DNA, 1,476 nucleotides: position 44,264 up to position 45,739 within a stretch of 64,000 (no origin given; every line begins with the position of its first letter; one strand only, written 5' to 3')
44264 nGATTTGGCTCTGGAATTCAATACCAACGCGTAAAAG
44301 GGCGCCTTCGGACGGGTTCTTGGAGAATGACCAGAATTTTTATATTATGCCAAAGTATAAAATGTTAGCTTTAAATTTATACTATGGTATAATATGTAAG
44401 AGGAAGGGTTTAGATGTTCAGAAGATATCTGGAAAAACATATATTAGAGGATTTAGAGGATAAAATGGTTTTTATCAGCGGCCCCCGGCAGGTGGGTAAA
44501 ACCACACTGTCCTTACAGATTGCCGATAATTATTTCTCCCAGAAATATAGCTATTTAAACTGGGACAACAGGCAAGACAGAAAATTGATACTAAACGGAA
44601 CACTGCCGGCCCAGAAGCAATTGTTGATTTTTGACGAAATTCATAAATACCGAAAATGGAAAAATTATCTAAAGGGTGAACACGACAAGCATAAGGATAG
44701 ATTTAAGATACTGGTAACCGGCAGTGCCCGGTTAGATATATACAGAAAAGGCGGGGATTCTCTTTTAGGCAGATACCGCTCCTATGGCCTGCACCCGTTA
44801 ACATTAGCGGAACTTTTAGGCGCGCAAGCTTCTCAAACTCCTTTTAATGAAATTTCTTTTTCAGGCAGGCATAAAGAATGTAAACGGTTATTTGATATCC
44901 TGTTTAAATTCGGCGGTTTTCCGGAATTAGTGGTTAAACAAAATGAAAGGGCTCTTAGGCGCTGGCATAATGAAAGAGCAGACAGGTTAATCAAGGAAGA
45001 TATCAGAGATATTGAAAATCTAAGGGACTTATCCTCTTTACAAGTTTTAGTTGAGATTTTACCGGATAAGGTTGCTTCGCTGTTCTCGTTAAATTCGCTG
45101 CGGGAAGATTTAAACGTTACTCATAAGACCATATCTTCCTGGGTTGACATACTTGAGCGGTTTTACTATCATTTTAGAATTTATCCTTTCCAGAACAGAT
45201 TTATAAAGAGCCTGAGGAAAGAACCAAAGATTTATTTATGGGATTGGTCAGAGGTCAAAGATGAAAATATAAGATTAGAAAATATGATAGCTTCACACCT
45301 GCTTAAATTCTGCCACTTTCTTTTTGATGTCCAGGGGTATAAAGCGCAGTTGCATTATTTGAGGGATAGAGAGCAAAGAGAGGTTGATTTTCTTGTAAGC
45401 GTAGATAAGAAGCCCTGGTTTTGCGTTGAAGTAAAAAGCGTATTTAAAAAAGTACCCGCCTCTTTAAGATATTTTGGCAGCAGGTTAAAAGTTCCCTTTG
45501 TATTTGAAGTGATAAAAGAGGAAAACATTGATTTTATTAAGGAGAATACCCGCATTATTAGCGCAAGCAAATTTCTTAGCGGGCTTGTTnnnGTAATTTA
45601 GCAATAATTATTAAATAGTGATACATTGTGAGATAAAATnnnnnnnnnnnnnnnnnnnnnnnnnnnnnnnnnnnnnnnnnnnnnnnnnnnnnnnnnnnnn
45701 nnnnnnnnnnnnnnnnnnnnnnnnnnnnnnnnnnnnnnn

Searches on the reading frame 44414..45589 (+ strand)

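Call 70: search_protein_families(library=pfam, proteins=[window:44414-45589:+], max_evalue=0.00001)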
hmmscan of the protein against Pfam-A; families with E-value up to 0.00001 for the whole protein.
window:44414-45589:+ (392 aa): 3 families
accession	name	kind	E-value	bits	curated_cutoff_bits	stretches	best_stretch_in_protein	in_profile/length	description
PF13173.12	AAA_14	-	5.6e-28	98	27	1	16-135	2-129/129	AAA domain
PF13635.12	DUF4143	-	3.4e-25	89.1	28.1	1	195-342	2-159/160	Domain of unknown function (DUF4143)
PF20720.3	nSTAND3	-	4.9e-07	30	27.2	1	15-92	16-90/155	Novel STAND NTPase 3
